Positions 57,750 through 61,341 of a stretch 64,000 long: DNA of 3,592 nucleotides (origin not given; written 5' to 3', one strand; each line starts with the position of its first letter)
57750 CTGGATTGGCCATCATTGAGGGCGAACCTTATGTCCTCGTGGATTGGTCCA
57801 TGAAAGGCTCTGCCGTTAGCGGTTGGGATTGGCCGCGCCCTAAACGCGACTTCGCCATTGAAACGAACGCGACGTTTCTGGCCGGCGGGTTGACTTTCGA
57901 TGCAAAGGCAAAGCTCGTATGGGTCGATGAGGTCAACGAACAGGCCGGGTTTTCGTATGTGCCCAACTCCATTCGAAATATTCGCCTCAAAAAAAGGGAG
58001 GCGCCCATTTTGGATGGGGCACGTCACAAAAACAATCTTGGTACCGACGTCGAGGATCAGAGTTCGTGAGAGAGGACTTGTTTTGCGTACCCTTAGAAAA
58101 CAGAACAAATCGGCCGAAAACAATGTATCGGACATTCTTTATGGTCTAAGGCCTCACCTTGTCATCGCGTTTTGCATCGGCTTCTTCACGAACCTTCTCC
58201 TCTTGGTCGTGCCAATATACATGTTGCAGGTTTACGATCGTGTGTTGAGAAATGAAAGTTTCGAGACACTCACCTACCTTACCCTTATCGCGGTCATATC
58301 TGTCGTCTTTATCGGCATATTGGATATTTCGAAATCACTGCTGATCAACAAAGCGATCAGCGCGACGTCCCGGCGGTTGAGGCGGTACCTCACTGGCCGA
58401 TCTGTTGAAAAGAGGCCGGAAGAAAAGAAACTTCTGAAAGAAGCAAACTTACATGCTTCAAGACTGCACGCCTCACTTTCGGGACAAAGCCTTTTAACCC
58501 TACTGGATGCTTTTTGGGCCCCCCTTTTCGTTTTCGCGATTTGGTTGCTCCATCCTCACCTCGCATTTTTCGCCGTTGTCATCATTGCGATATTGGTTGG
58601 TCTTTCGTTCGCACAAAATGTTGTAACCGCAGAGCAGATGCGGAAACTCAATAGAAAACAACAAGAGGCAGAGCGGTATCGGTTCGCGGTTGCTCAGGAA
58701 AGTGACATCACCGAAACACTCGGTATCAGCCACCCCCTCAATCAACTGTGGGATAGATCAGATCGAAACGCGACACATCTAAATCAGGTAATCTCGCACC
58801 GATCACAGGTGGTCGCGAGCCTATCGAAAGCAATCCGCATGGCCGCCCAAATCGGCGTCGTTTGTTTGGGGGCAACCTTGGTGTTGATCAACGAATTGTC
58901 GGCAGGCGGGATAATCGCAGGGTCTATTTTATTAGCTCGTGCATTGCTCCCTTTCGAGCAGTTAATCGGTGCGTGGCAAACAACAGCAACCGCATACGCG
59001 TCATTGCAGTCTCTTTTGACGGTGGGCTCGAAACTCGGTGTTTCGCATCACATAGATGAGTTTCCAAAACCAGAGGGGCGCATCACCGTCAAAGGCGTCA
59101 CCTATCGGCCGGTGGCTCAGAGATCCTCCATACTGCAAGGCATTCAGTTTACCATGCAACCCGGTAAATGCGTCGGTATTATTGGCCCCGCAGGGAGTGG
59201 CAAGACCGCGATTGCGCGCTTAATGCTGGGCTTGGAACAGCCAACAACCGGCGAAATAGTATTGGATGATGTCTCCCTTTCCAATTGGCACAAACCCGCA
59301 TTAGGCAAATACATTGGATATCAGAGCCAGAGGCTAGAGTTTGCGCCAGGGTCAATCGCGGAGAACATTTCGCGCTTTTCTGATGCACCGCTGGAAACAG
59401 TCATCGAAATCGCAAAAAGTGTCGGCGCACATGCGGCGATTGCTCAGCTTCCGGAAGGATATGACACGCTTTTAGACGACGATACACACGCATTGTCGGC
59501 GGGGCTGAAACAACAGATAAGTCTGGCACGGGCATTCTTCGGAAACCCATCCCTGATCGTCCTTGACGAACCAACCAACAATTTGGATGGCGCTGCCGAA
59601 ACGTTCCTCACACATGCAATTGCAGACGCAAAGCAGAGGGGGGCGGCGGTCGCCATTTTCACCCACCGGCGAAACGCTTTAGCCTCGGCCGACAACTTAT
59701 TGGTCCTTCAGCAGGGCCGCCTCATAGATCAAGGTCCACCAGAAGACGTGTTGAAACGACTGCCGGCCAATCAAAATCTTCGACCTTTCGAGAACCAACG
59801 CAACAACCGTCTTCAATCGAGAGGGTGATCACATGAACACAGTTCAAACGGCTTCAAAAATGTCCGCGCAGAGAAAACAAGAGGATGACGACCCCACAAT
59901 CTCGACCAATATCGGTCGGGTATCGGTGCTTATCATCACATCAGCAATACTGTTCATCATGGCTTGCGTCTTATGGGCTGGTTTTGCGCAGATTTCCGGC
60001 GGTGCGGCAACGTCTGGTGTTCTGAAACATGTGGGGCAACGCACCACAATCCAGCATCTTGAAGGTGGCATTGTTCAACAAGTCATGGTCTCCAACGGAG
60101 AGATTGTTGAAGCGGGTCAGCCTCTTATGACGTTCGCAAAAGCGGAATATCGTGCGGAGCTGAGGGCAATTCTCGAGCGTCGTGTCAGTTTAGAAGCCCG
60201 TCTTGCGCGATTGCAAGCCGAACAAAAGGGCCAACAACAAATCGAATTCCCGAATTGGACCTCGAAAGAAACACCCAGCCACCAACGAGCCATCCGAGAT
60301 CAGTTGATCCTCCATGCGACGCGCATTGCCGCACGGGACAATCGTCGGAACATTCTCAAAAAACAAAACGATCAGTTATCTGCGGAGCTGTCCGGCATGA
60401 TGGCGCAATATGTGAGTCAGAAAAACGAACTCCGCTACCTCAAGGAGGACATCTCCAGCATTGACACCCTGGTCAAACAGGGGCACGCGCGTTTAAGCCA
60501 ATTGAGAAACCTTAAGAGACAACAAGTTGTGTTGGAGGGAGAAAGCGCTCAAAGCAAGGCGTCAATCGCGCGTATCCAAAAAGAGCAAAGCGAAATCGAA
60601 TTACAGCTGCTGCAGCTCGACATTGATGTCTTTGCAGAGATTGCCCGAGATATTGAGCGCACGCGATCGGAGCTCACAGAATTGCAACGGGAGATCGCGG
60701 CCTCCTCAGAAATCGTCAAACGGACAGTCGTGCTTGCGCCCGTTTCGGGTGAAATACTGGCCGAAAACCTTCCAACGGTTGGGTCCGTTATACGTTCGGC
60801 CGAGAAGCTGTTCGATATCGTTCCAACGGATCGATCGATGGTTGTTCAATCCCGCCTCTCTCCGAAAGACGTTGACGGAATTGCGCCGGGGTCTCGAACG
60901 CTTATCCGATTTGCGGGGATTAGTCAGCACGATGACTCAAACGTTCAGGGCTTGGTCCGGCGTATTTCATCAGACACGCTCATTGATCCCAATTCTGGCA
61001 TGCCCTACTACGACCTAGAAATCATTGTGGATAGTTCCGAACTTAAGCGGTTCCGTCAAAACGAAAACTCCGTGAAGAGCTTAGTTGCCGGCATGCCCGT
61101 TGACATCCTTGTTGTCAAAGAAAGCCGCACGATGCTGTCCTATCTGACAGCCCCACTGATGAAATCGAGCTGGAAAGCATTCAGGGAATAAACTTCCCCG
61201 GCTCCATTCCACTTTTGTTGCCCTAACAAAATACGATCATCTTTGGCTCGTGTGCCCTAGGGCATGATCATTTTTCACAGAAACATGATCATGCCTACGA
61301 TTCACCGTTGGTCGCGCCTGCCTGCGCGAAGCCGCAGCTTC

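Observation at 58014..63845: T1SS pair convergent with an RTX protein carrying a distinct N-terminal domain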

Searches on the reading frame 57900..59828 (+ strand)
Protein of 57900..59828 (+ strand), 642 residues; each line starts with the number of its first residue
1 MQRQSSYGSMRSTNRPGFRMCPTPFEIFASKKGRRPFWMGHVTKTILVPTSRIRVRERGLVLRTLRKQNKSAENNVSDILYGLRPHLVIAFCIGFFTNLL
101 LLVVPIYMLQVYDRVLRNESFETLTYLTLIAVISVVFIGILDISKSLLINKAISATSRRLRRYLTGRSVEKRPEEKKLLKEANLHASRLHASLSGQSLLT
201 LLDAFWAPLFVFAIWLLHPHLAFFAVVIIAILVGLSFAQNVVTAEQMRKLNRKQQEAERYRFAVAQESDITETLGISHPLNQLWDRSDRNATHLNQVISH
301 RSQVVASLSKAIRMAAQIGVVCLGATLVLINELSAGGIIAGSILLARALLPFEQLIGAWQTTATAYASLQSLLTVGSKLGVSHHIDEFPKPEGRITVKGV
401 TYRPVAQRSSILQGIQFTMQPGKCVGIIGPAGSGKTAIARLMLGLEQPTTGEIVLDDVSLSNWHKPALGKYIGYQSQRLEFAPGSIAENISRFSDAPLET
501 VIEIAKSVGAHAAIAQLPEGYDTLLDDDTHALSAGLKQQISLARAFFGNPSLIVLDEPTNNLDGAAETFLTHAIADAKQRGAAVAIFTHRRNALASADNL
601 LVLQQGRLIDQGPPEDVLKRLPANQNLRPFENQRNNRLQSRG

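Call 3: search_protein_families(library=pfam, proteins=[window:57900-59828:+], max_evalue=0.01)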
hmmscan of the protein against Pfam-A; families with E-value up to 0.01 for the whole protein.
window:57900-59828:+ (642 aa): 4 families
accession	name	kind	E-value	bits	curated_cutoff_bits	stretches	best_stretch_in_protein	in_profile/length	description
PF00005.33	ABC_tran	-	9.5e-28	97.9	25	1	412-560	1-137/137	ABC transporter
PF13796.11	Sensor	-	0.00034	21.1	28.2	1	124-350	17-162/162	Putative sensor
PF00664.28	ABC_membrane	-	0.0014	18.8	28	0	193-345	114-267/274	ABC transporter transmembrane region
PF02463.25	SMC_N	-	0.0052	16.7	40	0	547-603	156-211/220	RecF/RecN/SMC N terminal domain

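Call 4: search_protein_families(library=ncbifam, proteins=[window:57900-59828:+], max_evalue=0.01)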
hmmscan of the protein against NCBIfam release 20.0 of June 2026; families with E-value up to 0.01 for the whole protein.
window:57900-59828:+ (642 aa): 188 families (the best 25 are shown)
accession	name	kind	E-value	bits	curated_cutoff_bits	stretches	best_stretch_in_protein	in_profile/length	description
TIGR01842.1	type_I_sec_PrtD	subfamily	1.2e-138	463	510.15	1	83-621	4-544/544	type I secretion system permease/ATPase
TIGR03375.1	type_I_sec_LssB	subfamily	1.6e-91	307.7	693.1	1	77-623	141-694/696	type I secretion system permease/ATPase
TIGR01846.1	type_I_sec_HlyB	subfamily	1.2e-63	215.6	725.55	1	90-619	144-680/694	type I secretion system permease/ATPase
TIGR03796.1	NHLM_micro_ABC1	equivalog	4.5e-59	200.4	853.3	1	69-620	138-701/710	NHLP family bacteriocin export ABC transporter peptidase/permease/ATPase subunit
TIGR03797.1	NHLM_micro_ABC2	equivalog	1e-51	176.3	709.4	1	61-619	112-673/686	NHLP bacteriocin export ABC transporter permease/ATPase subunit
TIGR02857.1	CydD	equivalog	4.6e-48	164.5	435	1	305-603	237-529/529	thiol reductant ABC exporter subunit CydD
TIGR02204.1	MsbA_rel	hypoth_equivalog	2.9e-47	161.6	780.4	1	213-620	152-564/576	ABC transporter, permease/ATP-binding protein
NF045513.1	HepA_fam_ABC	equivalog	4.1e-45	154.3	725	1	205-620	180-598/610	heterocyst formation ABC transporter subunit HepA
TIGR02868.1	CydC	equivalog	5.1e-44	150.8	329.05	1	211-590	145-529/530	thiol reductant ABC exporter subunit CydC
TIGR02203.1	MsbA_lipidA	equivalog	5.3e-44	150.7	602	1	110-620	39-558/572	lipid A export permease/ATP-binding protein MsbA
TIGR01193.1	bacteriocin_ABC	subfamily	5.4e-44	150.8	523.85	1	290-620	364-698/708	peptide cleavage/export ABC transporter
TIGR00958.1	3a01208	subfamily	6.4e-44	150.3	874.6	1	87-615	163-698/711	antigen peptide transporter 2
NF010178.0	PRK13657.1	equivalog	3.2e-43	148.1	733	1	211-618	141-557/588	glucan ABC transporter ATP-binding protein/ permease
NF052233.1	CphA_assoc_ABC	equivalog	4.5e-39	134.4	880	1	323-627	434-739/766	cyanophycin metabolism-associated ABC transporter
TIGR01192.1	chvA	subfamily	6.1e-39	134.1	585.4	1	212-617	142-556/585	glucan export ABC transporter ATP-binding protein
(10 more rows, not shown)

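Call 80: search_protein_families(library=padloc, proteins=[window:58083-59828:+], max_evalue=0.001)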
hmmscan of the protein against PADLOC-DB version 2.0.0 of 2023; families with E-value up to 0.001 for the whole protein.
window:58083-59828:+ (581 aa): 2 families
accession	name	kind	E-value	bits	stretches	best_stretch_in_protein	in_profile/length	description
PDLC04135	mad3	-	2.1e-17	61.8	1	465-545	258-340/374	mads_3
PDLC04140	mad8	-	5.1e-06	24.2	1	351-534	17-238/314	mads_8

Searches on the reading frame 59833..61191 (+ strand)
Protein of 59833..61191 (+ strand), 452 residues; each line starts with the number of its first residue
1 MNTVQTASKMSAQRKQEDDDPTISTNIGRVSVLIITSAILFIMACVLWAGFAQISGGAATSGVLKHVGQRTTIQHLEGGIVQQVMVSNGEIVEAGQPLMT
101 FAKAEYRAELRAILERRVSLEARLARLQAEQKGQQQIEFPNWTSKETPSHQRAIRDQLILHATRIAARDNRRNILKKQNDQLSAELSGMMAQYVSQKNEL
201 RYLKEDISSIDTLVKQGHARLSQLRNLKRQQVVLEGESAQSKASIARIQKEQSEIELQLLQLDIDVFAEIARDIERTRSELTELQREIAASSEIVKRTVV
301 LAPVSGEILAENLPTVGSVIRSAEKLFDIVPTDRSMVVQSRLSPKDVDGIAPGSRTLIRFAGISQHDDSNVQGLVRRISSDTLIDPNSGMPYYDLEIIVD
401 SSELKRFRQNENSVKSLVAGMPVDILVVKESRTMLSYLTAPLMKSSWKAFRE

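Call 3: search_protein_families(library=pfam, proteins=[window:59833-61191:+], max_evalue=0.01)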
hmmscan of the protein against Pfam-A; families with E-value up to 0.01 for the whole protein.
window:59833-61191:+ (452 aa): 3 families
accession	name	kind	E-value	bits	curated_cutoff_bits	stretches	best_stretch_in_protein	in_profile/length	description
PF13437.12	HlyD_3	-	2.1e-14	54.6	22.2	1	299-400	1-96/106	HlyD family secretion protein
PF00364.28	Biotin_lipoyl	-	0.0063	16.8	22.1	0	72-100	44-72/73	Biotin-requiring enzyme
PF16576.10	HlyD_D23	-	0.0076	16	30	0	66-103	104-141/214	Barrel-sandwich domain of CusB or HlyD membrane-fusion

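Call 4: search_protein_families(library=ncbifam, proteins=[window:59833-61191:+], max_evalue=0.01)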
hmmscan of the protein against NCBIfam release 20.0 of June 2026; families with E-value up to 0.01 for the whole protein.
window:59833-61191:+ (452 aa): 15 families
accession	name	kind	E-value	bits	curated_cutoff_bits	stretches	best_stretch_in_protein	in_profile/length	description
TIGR01843.1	type_I_hlyD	subfamily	1.7e-84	284.2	208.65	1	30-452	3-421/422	HlyD family type I secretion periplasmic adaptor subunit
TIGR03794.1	NHLM_micro_HlyD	equivalog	2.4e-14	53.1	156.2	1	35-380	23-338/421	NHLP bacteriocin system secretion protein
TIGR00998.1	8a0101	subfamily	2.1e-10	40.1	390.8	1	35-379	9-282/334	EmrA/EmrK family multidrug efflux transporter periplasmic adaptor subunit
TIGR01730.1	RND_mfp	subfamily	2.2e-10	40.1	94.9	1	68-167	24-123/322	efflux RND transporter periplasmic adaptor subunit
NF002939.0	PRK03598.1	equivalog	3.7e-08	32.9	393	1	178-362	83-267/332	secretion protein HlyD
TIGR01000.1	bacteriocin_acc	subfamily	1.6e-06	27.3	258.85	1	181-380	203-401/457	bacteriocin secretion accessory protein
NF007785.0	PRK10476.1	equivalog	4.2e-06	25.8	376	1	180-378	89-284/347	multidrug transporter subunit MdtN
TIGR02971.1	heterocyst_DevB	subfamily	1.1e-05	25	129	1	81-380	27-284/327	ABC exporter membrane fusion protein, DevB family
TIGR00999.1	8a0102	subfamily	6.5e-05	22.2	319.3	1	267-379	60-168/271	CzcB/NccB family metal efflux transporter periplasmic adaptor subunit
TIGR02169.1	SMC_prok_A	equivalog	0.00016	19.5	729.4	1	104-324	762-979/1165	chromosome segregation protein SMC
NF041034.1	Rad50_Sulf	equivalog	0.001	17.1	1000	1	109-290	494-667/872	DNA double-strand break repair ATPase Rad50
NF007317.0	PRK09804.1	equivalog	0.0034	16.3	623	0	244-324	263-344/455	anaerobic C4-dicarboxylate transporter DcuC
NF045487.1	ASRP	equivalog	0.0055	15.4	300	0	104-236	152-281/593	archaea-specific SMC-related protein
NF037954.1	het_cyst_PatD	equivalog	0.0062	16.9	50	0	191-284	7-100/116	heterocyst frequency control protein PatD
NF005457.0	PRK07051.1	equivalog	0.007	16.5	87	0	65-101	42-78/80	acetyl-CoA carboxylase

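Call 80: search_protein_families(library=padloc, proteins=[window:59833-61191:+], max_evalue=0.001)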
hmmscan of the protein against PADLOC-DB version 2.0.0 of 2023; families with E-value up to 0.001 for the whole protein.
window:59833-61191:+ (452 aa): 1 family
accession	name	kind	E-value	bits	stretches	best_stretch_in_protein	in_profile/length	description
PDLC03859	LmuB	-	0.00096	16.5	0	107-292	282-462/611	-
